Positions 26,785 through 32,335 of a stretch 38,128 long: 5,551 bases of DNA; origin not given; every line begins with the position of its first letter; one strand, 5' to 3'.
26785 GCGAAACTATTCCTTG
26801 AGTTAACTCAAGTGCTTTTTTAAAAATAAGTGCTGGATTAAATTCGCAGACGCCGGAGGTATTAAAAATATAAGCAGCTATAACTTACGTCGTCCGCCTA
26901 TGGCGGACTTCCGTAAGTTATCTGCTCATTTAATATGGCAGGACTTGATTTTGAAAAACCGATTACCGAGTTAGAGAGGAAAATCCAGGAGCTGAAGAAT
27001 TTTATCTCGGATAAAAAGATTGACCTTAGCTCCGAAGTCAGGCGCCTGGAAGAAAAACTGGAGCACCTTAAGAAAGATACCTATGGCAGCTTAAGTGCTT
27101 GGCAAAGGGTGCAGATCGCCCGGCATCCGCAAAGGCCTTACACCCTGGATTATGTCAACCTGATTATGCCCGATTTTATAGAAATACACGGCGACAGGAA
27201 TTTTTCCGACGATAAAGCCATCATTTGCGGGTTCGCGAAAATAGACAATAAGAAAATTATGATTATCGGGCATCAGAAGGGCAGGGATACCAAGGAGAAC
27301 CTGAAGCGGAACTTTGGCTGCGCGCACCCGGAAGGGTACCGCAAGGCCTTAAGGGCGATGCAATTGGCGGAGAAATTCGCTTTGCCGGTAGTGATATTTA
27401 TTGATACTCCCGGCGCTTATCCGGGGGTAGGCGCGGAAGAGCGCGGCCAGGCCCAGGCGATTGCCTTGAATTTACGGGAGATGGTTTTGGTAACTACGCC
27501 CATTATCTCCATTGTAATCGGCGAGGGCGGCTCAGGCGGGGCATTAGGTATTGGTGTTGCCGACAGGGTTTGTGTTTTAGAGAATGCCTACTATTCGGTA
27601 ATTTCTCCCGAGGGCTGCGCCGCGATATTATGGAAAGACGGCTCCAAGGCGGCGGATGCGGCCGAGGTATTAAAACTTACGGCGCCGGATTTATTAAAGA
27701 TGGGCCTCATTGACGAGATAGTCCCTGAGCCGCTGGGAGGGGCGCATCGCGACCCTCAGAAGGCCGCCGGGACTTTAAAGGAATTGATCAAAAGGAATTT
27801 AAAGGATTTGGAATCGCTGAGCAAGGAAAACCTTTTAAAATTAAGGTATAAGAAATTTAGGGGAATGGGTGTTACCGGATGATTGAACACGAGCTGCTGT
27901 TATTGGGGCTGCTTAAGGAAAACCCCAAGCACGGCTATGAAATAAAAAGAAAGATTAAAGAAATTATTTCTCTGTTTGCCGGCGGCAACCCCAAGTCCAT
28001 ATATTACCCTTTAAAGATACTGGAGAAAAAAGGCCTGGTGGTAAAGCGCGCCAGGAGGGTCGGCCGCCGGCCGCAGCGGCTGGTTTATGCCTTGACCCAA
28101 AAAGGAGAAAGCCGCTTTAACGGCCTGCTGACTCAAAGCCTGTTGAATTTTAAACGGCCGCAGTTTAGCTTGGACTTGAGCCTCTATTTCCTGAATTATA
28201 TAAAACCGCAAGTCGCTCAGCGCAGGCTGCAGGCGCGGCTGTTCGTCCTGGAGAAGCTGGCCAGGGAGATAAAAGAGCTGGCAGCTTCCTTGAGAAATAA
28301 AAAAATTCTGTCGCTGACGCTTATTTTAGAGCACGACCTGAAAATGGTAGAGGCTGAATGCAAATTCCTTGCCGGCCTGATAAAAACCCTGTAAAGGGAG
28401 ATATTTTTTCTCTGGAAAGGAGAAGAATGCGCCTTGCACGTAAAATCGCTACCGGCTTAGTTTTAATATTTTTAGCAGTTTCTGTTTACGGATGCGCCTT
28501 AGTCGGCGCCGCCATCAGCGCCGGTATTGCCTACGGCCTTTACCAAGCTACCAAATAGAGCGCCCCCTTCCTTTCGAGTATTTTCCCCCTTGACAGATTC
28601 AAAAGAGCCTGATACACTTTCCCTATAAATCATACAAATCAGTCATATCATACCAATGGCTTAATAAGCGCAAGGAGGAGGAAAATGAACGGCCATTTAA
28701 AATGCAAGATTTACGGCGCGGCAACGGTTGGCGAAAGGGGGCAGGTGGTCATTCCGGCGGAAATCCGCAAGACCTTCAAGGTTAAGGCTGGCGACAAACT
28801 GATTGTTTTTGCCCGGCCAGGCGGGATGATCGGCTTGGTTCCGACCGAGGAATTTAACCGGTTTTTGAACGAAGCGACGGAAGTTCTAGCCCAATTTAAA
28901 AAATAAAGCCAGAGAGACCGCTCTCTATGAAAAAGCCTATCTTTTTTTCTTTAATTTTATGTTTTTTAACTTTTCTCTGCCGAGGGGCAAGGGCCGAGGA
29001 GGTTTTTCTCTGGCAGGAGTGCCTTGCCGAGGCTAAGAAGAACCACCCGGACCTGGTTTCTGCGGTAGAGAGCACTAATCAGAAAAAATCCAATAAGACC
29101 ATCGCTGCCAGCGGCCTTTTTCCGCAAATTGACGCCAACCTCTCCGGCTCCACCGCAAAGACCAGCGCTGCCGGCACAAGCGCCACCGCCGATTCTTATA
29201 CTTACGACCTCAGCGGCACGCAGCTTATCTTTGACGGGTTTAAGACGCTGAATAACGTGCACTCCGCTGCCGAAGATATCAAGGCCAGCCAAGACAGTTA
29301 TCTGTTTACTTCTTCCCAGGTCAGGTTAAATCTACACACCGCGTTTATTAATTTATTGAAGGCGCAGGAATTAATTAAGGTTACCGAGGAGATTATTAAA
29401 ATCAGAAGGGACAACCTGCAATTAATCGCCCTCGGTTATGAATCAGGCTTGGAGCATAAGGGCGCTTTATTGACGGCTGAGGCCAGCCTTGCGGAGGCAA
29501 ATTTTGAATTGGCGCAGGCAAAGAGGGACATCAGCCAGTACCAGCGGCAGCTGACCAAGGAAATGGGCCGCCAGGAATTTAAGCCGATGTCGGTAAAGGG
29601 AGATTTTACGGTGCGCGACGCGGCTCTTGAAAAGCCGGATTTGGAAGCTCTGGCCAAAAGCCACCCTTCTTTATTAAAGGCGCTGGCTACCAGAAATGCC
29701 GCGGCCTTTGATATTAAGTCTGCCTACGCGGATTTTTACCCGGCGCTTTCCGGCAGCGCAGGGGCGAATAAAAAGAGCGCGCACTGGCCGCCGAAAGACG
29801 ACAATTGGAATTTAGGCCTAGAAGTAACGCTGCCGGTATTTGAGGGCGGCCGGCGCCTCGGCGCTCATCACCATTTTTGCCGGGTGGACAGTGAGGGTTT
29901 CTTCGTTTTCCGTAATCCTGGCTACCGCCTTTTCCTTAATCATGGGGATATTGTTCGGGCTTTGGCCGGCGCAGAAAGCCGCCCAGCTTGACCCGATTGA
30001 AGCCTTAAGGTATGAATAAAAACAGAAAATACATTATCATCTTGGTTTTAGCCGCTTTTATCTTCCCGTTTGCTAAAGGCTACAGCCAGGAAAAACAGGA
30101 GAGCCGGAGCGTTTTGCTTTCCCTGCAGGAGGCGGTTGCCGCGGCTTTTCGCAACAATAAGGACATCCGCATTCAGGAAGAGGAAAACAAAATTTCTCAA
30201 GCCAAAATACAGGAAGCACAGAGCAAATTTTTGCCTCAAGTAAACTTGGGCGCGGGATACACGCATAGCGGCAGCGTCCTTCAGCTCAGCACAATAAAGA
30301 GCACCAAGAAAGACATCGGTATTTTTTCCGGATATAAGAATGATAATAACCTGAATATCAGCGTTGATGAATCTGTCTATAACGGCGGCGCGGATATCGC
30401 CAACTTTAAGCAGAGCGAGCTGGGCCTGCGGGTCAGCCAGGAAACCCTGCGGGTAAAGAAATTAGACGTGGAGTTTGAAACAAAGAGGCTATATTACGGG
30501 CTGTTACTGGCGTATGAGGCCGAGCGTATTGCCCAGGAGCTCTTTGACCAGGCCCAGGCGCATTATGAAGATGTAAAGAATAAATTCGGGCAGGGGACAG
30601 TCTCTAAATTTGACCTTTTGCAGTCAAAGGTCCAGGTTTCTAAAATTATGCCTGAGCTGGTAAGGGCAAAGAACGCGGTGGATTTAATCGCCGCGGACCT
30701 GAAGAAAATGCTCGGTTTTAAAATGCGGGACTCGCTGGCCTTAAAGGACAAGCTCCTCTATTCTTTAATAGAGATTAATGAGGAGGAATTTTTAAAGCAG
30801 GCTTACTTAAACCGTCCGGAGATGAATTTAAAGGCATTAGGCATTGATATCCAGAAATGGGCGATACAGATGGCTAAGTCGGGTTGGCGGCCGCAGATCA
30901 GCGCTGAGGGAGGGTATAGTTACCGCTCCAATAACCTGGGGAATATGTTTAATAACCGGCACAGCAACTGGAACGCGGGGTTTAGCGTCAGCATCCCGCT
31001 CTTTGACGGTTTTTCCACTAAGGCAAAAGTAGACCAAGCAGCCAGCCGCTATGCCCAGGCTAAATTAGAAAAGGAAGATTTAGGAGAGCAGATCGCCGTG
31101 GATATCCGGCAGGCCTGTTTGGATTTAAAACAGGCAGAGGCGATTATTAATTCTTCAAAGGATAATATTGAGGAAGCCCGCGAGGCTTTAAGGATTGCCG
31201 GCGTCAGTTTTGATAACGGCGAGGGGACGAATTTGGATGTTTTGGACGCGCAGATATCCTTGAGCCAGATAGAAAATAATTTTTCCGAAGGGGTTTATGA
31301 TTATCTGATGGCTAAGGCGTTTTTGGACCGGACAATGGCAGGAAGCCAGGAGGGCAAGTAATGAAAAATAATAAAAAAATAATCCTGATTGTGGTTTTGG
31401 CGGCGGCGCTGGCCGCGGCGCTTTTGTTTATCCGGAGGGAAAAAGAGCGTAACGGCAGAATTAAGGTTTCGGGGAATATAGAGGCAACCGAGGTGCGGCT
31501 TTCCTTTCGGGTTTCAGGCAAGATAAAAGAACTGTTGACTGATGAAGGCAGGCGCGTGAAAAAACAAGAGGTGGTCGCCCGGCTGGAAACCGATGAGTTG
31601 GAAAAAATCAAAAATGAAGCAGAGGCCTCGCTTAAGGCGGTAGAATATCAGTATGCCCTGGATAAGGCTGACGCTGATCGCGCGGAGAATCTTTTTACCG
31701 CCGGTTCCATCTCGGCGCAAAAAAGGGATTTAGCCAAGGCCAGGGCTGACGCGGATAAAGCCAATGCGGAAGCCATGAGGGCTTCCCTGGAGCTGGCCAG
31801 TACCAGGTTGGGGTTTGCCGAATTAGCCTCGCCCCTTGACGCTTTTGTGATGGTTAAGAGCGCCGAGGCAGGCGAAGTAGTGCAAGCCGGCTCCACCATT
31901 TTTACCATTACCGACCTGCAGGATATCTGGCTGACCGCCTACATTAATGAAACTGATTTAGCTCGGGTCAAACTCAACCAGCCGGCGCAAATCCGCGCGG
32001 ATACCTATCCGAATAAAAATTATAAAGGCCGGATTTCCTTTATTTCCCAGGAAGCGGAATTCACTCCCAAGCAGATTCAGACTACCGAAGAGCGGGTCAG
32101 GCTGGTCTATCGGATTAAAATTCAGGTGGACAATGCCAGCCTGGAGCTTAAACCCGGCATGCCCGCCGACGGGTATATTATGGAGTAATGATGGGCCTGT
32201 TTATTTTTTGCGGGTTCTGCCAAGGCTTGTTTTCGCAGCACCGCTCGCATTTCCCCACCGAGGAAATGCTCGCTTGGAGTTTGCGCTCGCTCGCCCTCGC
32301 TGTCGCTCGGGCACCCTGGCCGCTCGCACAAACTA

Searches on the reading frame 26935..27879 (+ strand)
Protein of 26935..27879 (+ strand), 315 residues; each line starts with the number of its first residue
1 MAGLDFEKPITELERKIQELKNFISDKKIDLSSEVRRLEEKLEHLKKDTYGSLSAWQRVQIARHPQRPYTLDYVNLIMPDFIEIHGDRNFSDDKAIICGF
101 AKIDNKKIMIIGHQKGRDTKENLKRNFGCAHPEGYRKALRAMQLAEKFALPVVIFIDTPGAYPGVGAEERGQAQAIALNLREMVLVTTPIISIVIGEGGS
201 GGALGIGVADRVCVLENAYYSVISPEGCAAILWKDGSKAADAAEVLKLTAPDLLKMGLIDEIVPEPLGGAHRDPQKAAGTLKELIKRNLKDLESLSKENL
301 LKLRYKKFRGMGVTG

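Call 54: search_protein_families(library=pfam, proteins=[window:26935-27879:+], max_evalue=0.00001)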
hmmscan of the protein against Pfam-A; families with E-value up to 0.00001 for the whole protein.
window:26935-27879:+ (315 aa): 2 families
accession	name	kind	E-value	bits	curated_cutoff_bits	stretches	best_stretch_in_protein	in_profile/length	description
PF03255.19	ACCA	-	1.4e-150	501.1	23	1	4-312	2-310/310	Acetyl co-enzyme A carboxylase carboxyltransferase-like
PF01039.27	Carboxyl_trans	-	2.1e-20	73.3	22.3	1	94-243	282-427/493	Carboxyl transferase domain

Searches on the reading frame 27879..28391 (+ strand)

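Call 54: search_protein_families(library=pfam, proteins=[window:27879-28391:+], max_evalue=0.00001)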
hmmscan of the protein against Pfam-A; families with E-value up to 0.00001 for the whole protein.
window:27879-28391:+ (171 aa): 1 family
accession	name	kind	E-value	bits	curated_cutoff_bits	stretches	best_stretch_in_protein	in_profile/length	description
PF03551.20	PadR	-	7.4e-15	55.1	27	1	8-80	1-73/75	Transcriptional regulator PadR-like family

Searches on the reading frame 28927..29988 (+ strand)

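Call 54: search_protein_families(library=pfam, proteins=[window:28927-29988:+], max_evalue=0.00001)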
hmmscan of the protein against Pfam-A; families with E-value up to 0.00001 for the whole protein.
window:28927-29988:+ (354 aa): 1 family
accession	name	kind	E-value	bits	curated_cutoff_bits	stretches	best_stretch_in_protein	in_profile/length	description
PF02321.23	OEP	-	4e-39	134.8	22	2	30-213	2-186/187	Outer membrane efflux protein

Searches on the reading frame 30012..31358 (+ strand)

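Call 54: search_protein_families(library=pfam, proteins=[window:30012-31358:+], max_evalue=0.00001)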
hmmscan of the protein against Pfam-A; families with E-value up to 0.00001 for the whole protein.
window:30012-31358:+ (449 aa): 1 family
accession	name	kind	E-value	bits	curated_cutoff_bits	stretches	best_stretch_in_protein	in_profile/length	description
PF02321.23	OEP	-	5.5e-68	228.9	22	2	258-440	2-184/187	Outer membrane efflux protein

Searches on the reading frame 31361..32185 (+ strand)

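Call 55: search_protein_families(library=pfam, proteins=[window:31361-32185:+], max_evalue=0.00001)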
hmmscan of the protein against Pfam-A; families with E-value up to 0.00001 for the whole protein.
window:31361-32185:+ (275 aa): 2 families
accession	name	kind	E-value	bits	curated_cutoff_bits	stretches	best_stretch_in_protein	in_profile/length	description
PF16576.10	HlyD_D23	-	1.2e-24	87.2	30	1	33-268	5-213/214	Barrel-sandwich domain of CusB or HlyD membrane-fusion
PF13437.12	HlyD_3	-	7.8e-19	68.8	22.2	1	155-266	2-106/106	HlyD family secretion protein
